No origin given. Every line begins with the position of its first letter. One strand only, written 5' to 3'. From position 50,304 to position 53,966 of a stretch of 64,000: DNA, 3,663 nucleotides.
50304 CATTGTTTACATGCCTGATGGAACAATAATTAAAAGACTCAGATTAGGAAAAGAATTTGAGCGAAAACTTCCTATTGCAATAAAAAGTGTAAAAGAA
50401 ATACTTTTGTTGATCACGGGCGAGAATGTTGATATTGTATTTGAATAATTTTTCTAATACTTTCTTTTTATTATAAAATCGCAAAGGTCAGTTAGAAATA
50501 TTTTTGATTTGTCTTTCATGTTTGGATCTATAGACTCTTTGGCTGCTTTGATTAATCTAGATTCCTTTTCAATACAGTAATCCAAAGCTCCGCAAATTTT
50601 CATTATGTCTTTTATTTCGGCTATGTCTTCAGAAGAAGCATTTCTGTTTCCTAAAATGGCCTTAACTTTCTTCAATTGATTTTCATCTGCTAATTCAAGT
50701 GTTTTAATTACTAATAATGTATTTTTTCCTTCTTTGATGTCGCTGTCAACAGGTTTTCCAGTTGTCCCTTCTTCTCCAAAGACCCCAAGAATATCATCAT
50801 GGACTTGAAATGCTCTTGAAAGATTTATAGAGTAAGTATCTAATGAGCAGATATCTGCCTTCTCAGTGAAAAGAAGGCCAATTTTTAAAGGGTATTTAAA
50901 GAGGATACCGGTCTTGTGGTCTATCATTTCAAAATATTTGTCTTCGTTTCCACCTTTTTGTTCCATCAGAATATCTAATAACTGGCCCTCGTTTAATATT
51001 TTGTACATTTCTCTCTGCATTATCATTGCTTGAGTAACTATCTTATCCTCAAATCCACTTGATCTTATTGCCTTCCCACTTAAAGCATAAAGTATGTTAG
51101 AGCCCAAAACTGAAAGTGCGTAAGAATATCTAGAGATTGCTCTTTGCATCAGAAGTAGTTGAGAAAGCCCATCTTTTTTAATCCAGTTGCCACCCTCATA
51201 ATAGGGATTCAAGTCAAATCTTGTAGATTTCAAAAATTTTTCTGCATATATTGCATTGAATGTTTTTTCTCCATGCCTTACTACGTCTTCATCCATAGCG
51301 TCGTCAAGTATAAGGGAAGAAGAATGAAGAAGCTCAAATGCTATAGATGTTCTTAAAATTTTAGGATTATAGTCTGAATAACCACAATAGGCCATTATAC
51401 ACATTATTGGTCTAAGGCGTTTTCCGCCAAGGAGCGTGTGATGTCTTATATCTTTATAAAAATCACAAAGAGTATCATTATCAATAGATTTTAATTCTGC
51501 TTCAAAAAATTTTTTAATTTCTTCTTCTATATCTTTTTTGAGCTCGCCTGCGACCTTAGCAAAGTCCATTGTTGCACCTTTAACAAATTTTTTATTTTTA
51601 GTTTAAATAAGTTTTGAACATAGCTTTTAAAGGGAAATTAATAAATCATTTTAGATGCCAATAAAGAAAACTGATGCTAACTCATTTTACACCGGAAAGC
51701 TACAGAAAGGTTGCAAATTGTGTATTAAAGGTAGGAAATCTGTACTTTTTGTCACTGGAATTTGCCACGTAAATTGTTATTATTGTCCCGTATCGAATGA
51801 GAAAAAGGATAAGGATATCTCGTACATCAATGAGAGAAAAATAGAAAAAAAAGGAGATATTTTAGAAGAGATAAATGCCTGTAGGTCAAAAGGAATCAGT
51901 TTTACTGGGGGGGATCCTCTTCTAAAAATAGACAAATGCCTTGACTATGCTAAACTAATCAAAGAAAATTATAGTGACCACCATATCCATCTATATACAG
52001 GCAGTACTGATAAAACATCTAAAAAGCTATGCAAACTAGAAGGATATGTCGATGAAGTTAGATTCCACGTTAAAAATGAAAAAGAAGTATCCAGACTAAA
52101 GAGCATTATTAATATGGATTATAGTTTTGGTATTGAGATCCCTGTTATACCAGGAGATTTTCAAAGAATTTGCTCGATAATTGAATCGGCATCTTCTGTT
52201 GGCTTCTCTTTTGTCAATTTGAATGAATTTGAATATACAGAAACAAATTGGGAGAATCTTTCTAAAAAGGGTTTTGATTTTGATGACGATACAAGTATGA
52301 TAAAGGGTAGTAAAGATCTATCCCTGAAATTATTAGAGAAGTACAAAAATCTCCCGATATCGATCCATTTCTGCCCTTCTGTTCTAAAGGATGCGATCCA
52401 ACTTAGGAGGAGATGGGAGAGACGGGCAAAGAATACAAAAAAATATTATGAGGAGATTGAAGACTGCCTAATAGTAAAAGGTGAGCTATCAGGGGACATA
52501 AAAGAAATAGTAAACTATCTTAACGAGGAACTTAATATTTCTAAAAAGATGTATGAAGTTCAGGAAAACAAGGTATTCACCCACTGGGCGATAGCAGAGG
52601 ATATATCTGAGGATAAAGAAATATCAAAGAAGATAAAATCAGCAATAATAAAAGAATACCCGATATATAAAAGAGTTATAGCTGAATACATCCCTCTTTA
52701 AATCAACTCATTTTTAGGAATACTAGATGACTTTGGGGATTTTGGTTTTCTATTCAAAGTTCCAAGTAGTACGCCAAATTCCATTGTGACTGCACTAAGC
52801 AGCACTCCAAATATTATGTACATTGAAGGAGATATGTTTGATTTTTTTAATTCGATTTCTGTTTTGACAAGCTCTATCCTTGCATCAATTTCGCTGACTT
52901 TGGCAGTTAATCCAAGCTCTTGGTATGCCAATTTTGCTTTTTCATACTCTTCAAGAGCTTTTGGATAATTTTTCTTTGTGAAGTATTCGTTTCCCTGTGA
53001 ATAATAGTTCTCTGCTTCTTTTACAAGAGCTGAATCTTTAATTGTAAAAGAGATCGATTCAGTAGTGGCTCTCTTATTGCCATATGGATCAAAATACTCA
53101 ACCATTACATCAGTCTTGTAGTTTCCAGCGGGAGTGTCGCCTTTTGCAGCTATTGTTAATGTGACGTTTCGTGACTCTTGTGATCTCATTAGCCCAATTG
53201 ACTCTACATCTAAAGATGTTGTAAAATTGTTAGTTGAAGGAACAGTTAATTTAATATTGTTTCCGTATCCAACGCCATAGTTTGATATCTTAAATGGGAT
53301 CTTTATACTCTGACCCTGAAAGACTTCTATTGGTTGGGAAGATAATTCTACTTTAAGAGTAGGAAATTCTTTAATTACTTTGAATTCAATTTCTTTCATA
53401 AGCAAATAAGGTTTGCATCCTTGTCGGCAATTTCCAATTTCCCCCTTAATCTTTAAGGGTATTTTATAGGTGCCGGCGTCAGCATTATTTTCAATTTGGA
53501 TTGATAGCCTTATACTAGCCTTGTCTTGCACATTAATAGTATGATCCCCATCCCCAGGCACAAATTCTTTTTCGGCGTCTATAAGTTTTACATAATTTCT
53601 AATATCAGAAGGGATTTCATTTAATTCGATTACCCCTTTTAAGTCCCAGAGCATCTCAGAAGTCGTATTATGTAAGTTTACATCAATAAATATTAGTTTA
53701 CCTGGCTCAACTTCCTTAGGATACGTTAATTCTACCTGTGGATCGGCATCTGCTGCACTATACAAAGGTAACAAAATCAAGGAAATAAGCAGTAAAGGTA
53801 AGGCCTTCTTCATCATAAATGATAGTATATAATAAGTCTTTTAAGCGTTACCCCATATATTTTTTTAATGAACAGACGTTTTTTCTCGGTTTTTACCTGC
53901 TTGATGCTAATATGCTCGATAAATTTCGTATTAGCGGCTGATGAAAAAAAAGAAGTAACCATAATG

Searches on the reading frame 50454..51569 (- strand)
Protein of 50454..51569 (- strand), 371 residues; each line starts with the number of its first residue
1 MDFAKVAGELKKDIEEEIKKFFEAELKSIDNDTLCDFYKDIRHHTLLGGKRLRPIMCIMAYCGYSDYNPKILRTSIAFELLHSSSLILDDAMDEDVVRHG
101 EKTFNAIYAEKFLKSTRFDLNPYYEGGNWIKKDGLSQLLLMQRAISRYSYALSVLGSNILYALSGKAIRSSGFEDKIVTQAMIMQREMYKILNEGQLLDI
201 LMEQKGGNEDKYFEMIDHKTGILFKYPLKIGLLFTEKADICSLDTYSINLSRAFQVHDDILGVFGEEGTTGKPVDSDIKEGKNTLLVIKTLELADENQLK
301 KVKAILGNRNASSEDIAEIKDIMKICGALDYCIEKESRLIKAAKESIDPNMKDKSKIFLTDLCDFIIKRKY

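Call 61: search_protein_families(library=pfam, proteins=[window:50454-51569:-], max_evalue=0.00001)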
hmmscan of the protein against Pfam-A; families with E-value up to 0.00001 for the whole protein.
window:50454-51569:- (371 aa): 1 family
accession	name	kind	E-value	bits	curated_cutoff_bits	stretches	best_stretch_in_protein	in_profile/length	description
PF00348.22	polyprenyl_synt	-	2.9e-47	161.4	27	2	146-322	76-250/251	Polyprenyl synthetase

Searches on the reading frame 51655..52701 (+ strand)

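Call 61: search_protein_families(library=pfam, proteins=[window:51655-52701:+], max_evalue=0.00001)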
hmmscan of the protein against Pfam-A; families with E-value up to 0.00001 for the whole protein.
window:51655-52701:+ (348 aa): 2 families
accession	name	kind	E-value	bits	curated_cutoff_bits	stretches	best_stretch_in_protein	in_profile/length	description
PF13353.11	Fer4_12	-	4.8e-12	46.8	22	1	26-125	5-100/137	4Fe-4S single cluster domain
PF04055.27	Radical_SAM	-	1.9e-09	38.3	29.5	1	33-141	3-111/166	Radical SAM superfamily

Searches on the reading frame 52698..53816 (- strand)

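Call 61: search_protein_families(library=pfam, proteins=[window:52698-53816:-], max_evalue=0.00001)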
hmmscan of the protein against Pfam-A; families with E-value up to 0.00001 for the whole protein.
window:52698-53816:- (372 aa): 1 family
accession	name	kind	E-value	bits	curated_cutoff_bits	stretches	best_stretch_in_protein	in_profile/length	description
PF07705.17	CARDB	-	9.3e-06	26.2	22.7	0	152-240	2-84/101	CARDB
